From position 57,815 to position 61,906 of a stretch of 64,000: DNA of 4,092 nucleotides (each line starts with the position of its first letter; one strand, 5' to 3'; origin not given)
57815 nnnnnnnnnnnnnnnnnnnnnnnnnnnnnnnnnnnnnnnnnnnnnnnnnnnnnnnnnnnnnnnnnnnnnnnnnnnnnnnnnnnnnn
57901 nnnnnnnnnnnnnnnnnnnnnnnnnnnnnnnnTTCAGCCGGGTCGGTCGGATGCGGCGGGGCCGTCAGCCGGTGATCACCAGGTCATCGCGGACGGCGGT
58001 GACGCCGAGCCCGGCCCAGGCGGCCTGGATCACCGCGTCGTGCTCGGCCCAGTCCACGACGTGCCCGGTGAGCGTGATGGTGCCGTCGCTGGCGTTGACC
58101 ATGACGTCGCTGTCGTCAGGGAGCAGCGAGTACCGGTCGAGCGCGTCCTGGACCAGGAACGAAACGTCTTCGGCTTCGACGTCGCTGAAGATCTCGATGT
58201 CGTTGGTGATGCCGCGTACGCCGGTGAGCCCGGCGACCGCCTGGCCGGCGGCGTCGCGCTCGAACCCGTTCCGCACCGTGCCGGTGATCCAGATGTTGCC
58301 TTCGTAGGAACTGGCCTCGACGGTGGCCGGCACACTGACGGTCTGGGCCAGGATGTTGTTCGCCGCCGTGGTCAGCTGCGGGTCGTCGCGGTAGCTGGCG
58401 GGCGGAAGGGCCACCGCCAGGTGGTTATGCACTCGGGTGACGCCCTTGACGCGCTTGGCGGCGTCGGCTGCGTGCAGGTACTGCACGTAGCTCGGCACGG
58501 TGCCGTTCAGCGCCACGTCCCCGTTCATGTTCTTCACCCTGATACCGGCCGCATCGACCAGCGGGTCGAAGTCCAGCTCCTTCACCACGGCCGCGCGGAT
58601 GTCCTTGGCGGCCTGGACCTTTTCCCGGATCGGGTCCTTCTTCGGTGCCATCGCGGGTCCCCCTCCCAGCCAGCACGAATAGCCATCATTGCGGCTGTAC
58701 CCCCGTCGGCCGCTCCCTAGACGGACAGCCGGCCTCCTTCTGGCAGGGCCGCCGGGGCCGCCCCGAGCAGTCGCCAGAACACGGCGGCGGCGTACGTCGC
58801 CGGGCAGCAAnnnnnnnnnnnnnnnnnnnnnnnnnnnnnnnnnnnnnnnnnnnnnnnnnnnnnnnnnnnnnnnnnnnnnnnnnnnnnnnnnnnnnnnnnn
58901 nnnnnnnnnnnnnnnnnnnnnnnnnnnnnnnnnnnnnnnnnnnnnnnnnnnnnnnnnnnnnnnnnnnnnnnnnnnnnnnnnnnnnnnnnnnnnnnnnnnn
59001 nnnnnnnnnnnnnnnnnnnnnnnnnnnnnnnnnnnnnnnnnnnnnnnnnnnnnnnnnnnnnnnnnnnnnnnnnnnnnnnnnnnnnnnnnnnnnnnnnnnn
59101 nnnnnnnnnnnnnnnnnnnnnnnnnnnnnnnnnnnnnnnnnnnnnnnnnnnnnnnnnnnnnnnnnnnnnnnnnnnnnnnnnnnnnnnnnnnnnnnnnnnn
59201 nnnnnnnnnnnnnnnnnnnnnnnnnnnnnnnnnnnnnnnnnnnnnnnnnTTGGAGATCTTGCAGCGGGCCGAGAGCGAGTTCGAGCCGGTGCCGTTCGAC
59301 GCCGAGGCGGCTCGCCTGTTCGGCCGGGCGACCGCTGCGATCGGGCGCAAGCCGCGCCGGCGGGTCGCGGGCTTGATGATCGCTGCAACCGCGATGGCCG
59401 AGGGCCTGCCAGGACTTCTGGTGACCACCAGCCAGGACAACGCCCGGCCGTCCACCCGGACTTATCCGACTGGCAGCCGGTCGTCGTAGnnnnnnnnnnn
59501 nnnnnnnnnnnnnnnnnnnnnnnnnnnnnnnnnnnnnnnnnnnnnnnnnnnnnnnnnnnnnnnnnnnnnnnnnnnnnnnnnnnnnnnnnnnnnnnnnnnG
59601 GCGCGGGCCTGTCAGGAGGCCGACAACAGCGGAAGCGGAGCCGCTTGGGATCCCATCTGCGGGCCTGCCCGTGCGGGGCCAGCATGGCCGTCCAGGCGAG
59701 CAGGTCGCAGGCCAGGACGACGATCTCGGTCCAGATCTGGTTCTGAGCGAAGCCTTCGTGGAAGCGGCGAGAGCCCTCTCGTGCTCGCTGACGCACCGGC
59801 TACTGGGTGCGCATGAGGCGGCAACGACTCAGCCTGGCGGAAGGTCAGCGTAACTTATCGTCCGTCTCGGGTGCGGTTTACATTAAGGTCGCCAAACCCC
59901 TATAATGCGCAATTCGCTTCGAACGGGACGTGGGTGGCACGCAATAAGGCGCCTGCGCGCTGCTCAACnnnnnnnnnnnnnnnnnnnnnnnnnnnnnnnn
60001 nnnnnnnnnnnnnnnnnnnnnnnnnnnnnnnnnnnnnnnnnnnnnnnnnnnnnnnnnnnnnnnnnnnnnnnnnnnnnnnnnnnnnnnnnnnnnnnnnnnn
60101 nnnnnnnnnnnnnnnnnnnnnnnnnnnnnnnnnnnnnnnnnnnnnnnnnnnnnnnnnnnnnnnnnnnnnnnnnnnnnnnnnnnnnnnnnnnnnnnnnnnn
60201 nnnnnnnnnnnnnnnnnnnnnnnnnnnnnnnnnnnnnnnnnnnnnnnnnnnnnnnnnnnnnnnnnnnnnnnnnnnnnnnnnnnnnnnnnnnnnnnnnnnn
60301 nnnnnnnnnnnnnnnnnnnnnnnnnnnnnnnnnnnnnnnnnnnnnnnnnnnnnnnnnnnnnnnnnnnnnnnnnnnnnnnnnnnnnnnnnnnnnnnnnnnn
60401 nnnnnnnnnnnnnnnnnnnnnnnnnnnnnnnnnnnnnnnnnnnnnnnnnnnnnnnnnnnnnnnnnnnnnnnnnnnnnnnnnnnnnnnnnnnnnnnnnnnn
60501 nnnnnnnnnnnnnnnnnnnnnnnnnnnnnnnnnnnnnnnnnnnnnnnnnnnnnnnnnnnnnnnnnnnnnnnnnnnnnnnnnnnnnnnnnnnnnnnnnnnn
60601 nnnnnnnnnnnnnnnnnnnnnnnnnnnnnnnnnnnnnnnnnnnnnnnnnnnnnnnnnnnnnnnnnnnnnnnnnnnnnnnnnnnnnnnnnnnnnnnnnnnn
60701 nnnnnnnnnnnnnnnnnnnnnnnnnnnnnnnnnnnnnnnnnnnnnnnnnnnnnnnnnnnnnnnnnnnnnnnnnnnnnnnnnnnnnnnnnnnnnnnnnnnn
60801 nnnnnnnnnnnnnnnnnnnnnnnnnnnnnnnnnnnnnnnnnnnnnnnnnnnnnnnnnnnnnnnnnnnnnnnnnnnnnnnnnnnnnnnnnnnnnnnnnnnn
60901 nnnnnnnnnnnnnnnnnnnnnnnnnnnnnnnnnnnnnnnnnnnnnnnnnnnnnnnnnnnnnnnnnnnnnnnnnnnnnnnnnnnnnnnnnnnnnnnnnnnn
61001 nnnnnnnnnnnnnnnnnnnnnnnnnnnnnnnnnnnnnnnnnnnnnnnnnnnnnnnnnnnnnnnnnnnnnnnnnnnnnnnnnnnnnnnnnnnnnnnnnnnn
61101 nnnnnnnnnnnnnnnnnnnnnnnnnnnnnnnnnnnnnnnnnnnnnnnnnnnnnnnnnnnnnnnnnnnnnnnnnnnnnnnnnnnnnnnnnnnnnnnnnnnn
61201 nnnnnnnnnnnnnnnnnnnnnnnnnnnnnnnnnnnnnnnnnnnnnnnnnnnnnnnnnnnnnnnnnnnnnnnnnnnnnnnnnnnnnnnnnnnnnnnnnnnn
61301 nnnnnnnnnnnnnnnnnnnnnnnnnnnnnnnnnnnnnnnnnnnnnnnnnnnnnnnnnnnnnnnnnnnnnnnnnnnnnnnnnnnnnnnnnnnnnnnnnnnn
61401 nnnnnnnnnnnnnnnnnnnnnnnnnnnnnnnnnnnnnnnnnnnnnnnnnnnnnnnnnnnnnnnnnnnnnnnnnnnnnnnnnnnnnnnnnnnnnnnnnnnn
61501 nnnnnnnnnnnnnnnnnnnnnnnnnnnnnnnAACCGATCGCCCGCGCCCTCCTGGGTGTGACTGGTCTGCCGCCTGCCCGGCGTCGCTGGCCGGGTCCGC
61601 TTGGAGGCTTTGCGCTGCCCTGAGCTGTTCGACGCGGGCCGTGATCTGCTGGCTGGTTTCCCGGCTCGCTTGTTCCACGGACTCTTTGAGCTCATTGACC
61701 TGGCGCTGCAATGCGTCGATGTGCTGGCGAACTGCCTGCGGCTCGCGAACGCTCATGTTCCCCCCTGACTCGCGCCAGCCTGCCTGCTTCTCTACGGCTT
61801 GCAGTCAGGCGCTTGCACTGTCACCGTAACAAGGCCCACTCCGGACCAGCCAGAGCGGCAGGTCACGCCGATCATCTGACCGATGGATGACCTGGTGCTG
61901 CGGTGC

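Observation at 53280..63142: Stress-type cluster with three cytoplasmic triple-BON paralogs, Hsp20, DoxX, DUF308 and AI-2E transporter embedded in mobile-element debris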

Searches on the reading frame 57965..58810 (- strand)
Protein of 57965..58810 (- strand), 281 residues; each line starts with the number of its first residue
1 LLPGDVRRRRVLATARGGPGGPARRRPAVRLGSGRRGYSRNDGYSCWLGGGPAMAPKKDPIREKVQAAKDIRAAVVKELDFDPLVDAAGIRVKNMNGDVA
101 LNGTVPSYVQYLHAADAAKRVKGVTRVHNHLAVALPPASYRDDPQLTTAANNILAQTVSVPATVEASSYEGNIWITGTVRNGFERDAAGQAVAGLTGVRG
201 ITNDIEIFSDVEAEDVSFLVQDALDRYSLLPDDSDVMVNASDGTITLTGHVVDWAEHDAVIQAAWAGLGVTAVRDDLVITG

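Call 3: search_protein_families(library=pfam, proteins=[window:57965-58810:-], max_evalue=0.01)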
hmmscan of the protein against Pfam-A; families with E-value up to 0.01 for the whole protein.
window:57965-58810:- (281 aa): 2 families
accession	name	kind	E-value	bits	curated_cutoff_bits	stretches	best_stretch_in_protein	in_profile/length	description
PF04972.22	BON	-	3.8e-35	120.4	27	3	69-134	3-68/69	BON domain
PF21937.1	Yop-YscD_ppl_2nd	-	0.0019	18.3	27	0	92-131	24-64/67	YscD/CdsD-like Bon-like domain 2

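Call 13: find_related_loci(query=A2, collection=genome_contigs, flank=10000)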
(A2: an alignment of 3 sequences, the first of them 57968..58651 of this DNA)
Query A2 (228 aa) in genome_contigs; peptide patterns used: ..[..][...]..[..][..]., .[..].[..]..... (x = any residue, [..] = any of these).
342 stretches matched a pattern; 81 encode a relative of the query (tblastn E <= 1e-3); the best 80 are kept; 79 distinct loci.
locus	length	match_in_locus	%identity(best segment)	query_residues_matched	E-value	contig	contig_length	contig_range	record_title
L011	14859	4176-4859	85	1-228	7e-127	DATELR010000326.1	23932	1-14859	MAG TPA_asm: Streptosporangiaceae bacterium isolate SMAG_U8921 k141_773578, whole genome shotgun sequence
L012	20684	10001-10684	84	1-228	6e-125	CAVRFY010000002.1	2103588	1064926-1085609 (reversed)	MAG: uncultured Actinomycetota bacterium isolate MFD04967.bin.2.25 genome assembly, contig: contig_3889, whole genome sh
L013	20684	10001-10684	83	1-228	2e-121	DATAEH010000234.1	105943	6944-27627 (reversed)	MAG TPA_asm: Streptosporangiaceae bacterium isolate SMAG_U6772 k141_2561758, whole genome shotgun sequence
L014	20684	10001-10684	79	1-228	2e-114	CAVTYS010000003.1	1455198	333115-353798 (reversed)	MAG: uncultured Actinomycetota bacterium isolate MFD05442.bin.1.31 genome assembly, contig: contig_17769, whole genome s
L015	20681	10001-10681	75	1-228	2e-106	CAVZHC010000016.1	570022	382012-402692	MAG: uncultured Actinomycetota bacterium isolate MFD03044.bin.1.165 genome assembly, contig: contig_80701, whole genome 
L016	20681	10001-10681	73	1-228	7e-104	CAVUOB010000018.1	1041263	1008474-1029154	MAG: uncultured Alphaproteobacteria bacterium isolate MFD02579.bin.1.110 genome assembly, contig: contig_5799, whole gen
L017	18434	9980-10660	72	1-228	3e-102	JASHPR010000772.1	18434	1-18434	MAG: Streptosporangiaceae bacterium isolate JOPF054 JOPF_A10C_contig_327079, whole genome shotgun sequence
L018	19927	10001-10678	70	1-228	5e-100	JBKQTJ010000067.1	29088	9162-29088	MAG: Streptosporangiaceae bacterium isolate MHr2D2E2F__bin_106 MHr2D2E2F_000000065236, whole genome shotgun sequence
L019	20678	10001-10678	71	1-228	1e-99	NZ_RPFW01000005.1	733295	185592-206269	Trebonia kvetii strain 15TR583 NODE_5_length_733295_cov_82.731384, whole genome shotgun sequence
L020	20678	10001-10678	72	1-228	1e-99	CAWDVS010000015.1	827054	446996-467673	MAG: uncultured Actinomycetota bacterium isolate MFD05521.bin.1.66 genome assembly, contig: contig_43020, whole genome s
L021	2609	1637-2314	71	1-228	8e-103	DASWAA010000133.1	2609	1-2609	MAG TPA_asm: Streptosporangiaceae bacterium isolate SMAG_U2642 k141_919798, whole genome shotgun sequence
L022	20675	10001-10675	70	4-228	4e-98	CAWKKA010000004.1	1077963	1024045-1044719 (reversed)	MAG: uncultured Actinomycetota bacterium isolate MFD00731.bin.2.173 genome assembly, contig: contig_18467, whole genome 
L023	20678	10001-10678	71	1-228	2e-97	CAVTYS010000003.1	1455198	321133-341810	MAG: uncultured Actinomycetota bacterium isolate MFD05442.bin.1.31 genome assembly, contig: contig_17769, whole genome s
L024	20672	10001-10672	71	5-228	3e-97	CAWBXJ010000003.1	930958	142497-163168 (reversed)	MAG: uncultured Actinomycetota bacterium isolate MFD04570.bin.2.48 genome assembly, contig: contig_122472, whole genome 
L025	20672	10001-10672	72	5-228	9e-97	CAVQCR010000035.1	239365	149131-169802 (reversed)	MAG: uncultured Actinomycetota bacterium isolate MFD02248.bin.1.145 genome assembly, contig: contig_5071, whole genome s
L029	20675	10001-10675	69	1-228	5e-96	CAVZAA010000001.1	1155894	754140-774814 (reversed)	MAG: uncultured Actinomycetota bacterium isolate MFD02248.bin.3.127 genome assembly, contig: contig_12517, whole genome 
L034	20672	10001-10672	69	5-228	1e-93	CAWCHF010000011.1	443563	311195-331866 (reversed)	MAG: uncultured Actinomycetota bacterium isolate MFD09286.bin.2.49 genome assembly, contig: contig_40046, whole genome s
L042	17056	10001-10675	66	4-228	4e-89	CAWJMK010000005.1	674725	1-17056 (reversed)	MAG: uncultured Actinomycetota bacterium isolate MFD02671.bin.1.25 genome assembly, contig: contig_16469, whole genome s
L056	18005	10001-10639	61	16-228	1e-73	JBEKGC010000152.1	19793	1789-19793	MAG: Streptosporangiaceae bacterium isolate SPRUCE 244 SPRUCE_244_152, whole genome shotgun sequence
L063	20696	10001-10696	55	2-228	1e-70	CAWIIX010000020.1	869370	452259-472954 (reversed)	MAG: uncultured Actinomycetota bacterium isolate MFD09286.bin.2.29 genome assembly, contig: contig_3929, whole genome sh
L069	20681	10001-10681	57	7-228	3e-68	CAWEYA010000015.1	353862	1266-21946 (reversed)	MAG: uncultured Acidobacteriota bacterium isolate MFD00964.bin.1.245 genome assembly, contig: contig_29484, whole genome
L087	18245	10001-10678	71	1-228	2e-97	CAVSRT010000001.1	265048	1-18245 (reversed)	MAG: uncultured Actinomycetota bacterium isolate MFD05521.bin.1.187 genome assembly, contig: contig_104869, whole genome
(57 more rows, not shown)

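Call 36: find_homologous_proteins(query=window:57968-58651:-, max_evalue=0.00001)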
Query window:57968-58651:- (228 aa): 4129 proteins with E <= 0.00001 among 6669 candidates; the best 120 are listed.
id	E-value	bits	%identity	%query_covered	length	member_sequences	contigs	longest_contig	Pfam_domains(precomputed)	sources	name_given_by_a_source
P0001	1.7e-138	478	97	100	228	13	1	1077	PF04972.23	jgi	jgi:osmotically-inducible protein OsmY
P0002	3.4e-132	457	93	100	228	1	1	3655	PF04972.23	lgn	-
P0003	3.9e-132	457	93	100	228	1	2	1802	PF04972.23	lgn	-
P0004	3.1e-123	428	89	99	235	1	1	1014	PF04972.23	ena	-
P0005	3.8e-121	421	86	100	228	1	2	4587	PF04972.23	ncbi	-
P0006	7.7e-121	420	86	100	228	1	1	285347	PF04972.23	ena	-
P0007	1.8e-120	419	86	100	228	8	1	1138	PF04972.23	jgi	jgi:osmotically-inducible protein OsmY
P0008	2.3e-117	408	84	100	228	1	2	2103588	PF04972.23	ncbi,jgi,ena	jgi:osmotically-inducible protein OsmY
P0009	3.4e-117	408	84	100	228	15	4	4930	PF04972.23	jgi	jgi:osmotically-inducible protein OsmY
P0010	1.7e-116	406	84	100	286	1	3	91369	PF04972.23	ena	-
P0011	4.6e-116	404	85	100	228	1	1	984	PF04972.23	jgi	jgi:osmotically-inducible protein OsmY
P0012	2.8e-115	402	84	100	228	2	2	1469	PF04972.23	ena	-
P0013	1.1e-114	400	82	100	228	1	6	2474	PF04972.23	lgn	-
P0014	8.6e-114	397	83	100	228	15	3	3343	PF04972.23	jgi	jgi:osmotically-inducible protein OsmY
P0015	1.9e-112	392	81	99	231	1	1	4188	PF04972.23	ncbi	-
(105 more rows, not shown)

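Call 69: search_protein_families(library=pfam, proteins=[L029:14608-15174:+, L069:10763-11800:-, L014:11498-12259:+, L087:11008-11862:+, L015:5546-6835:+, L034:6715-8568:+, L042:7593-9887:+, L063:11966-13027:+, L056:6711-8006:+, L020:12018-13682:+], max_evalue=0.001)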
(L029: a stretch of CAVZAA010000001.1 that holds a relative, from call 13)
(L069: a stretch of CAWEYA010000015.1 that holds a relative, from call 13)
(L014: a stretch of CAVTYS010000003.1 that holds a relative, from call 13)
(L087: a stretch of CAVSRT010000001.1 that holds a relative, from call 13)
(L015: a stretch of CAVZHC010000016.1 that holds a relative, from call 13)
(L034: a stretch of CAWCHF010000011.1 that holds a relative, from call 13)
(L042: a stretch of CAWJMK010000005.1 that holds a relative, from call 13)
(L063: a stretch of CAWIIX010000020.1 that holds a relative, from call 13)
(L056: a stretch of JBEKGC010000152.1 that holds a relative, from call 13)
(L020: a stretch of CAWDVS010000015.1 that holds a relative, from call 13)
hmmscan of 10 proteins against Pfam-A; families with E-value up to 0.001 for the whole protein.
L029:14608-15174:+ (189 aa): 1 family
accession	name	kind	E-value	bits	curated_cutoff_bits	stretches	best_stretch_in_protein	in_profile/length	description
PF03729.18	DUF308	-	2.1e-23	82.8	25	3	12-78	2-70/73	Short repeat of unknown function (DUF308)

L069:10763-11800:- (346 aa): 2 families
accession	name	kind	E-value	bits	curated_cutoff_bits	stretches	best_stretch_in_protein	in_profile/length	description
PF00126.33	HTH_1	-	4e-24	84.8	26.6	1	23-81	1-59/60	Bacterial regulatory helix-turn-helix protein, lysR family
PF13556.12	HTH_30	-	4e-05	23.8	27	1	30-70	6-47/59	PucR C-terminal helix-turn-helix domain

L014:11498-12259:+ (254 aa): 0 families

L087:11008-11862:+ (285 aa): 1 family
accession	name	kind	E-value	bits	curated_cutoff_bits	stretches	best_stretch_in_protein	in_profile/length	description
PF00781.29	DAGK_cat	-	4.6e-19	68.7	23.6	1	1-118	3-125/125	Diacylglycerol kinase catalytic domain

L015:5546-6835:+ (430 aa): 1 family
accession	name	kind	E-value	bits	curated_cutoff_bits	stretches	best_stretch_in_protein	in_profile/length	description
PF01494.25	FAD_binding_3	-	1.2e-38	133.7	22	1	10-216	133-348/349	FAD binding domain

L034:6715-8568:+ (618 aa): 2 families
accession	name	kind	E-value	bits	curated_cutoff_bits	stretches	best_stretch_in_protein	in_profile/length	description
PF01494.25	FAD_binding_3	-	2.8e-87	293.6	22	1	10-378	1-348/349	FAD binding domain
PF21274.3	Rng_hyd_C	-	1.6e-16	60.9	27.5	1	473-593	2-106/107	Aromatic-ring hydroxylase, C-terminal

L042:7593-9887:+ (765 aa): 2 families
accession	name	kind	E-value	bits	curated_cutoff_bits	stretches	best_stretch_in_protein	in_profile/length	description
PF13520.12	AA_permease_2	-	7.3e-23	81.6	27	1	176-558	24-420/427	Amino acid permease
PF02705.21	K_trans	-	1.7e-07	30.5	24.8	1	226-381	93-247/454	K+ potassium transporter integral membrane domain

L063:11966-13027:+ (354 aa): 4 families
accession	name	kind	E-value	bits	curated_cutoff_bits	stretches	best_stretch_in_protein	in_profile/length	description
PF00196.25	GerE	-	2.4e-13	49.9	23.5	1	286-338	3-55/57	Bacterial regulatory proteins, luxR family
PF08448.16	PAS_4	-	2.7e-09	37.7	23.1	0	137-215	6-85/110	PAS fold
PF00989.32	PAS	-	9.2e-07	29.3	22.6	0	5-121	2-102/113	PAS fold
PF08447.18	PAS_3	-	0.00078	20.1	25.6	0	151-220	4-75/89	PAS fold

L056:6711-8006:+ (432 aa): 2 families
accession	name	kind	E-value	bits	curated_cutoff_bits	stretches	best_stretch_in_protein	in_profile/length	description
PF13556.12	HTH_30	-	4e-18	65.4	27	1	357-413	1-59/59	PucR C-terminal helix-turn-helix domain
PF17853.6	GGDEF_2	-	4.7e-11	43.4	24.5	1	188-305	7-115/116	GGDEF-like domain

L020:12018-13682:+ (555 aa): 1 family
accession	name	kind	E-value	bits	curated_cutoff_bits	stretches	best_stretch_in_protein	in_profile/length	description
PF10009.15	DUF2252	-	3.4e-140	468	22.3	1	140-542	1-391/392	Uncharacterized protein conserved in bacteria (DUF2252)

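Call 91: search_protein_families(library=pfam, proteins=[L014:11498-12259:+], max_evalue=0.01)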
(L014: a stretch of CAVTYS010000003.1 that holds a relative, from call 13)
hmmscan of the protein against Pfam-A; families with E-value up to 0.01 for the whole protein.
L014:11498-12259:+ (254 aa): 0 families

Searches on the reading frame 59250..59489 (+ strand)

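Call 52: search_protein_families(library=pfam, proteins=[window:59250-59489:+], max_evalue=0.1)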
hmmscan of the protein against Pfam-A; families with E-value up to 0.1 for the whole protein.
window:59250-59489:+ (79 aa): 1 family
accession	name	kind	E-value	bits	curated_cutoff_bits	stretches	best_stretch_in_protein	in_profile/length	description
PF01850.27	PIN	-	0.063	14.3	23.6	1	5-59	62-109/120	PIN domain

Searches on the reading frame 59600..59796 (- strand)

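Call 52: search_protein_families(library=pfam, proteins=[window:59600-59796:-], max_evalue=0.1)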
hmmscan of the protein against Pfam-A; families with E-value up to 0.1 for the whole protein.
window:59600-59796:- (65 aa): 1 family
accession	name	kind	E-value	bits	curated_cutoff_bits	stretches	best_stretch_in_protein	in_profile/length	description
PF13701.12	DDE_Tnp_1_4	-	0.0013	17.5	34.7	1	14-56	351-394/435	Transposase DDE domain group 1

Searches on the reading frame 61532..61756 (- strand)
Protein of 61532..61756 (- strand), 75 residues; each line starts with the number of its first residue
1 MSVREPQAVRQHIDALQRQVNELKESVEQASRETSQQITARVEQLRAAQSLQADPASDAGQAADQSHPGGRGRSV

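Call 52: search_protein_families(library=pfam, proteins=[window:61532-61756:-], max_evalue=0.1)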
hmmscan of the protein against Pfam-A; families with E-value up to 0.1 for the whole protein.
window:61532-61756:- (75 aa): 17 families
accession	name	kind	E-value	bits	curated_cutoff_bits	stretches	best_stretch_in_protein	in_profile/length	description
PF04513.17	Baculo_PEP_C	-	0.0045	17.5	38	1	8-48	35-75/140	Baculovirus polyhedron envelope protein, PEP, C terminus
PF20651.3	EXOC6_Sec15_N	-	0.0057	17.1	27.2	1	2-51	27-76/170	Exocyst complex component EXOC6/Sec15, N-terminal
PF05531.17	NPV_P10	-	0.0085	17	29.8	1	7-47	14-53/75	Nucleopolyhedrovirus P10 protein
PF06005.17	ZapB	-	0.016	16.1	31.5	1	11-50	18-56/71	Cell division protein ZapB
PF06419.17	COG6_N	-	0.026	15.1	27.4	1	7-49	43-84/114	Conserved oligomeric complex COG6, N-terminal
PF06103.16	DUF948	-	0.027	15.1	37.2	1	7-46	29-71/89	Bacterial protein of unknown function (DUF948)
PF19111.5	DUF5798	-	0.028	15.1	27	1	8-59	26-76/89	Family of unknown function (DUF5798)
PF14282.11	FlxA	-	0.029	14.9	26.3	1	8-65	21-82/101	FlxA-like protein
PF01166.23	TSC22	-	0.03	14.9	30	1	8-50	11-54/57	TSC-22/dip/bun family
PF19751.4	DUF6238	-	0.037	14.4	29.1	1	6-49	34-77/152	Family of unknown function (DUF6238)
PF08202.16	MIS13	-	0.04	13.6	23.5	1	8-52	231-274/300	Mis12-Mtw1 protein family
PF16515.11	HIP1_clath_bdg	-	0.045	14.6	28.8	1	6-54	15-60/99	Clathrin-binding domain of Huntingtin-interacting protein 1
PF02403.27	Seryl_tRNA_N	-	0.05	14.3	28.2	1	7-47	39-81/108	Seryl-tRNA synthetase N-terminal domain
PF13729.12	TraF_2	-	0.054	13.2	25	1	2-46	28-75/264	F plasmid transfer operon, TraF, protein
PF04691.17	ApoC-I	-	0.062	13.6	28.3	1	8-39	3-34/61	Apolipoprotein C-I (ApoC-1)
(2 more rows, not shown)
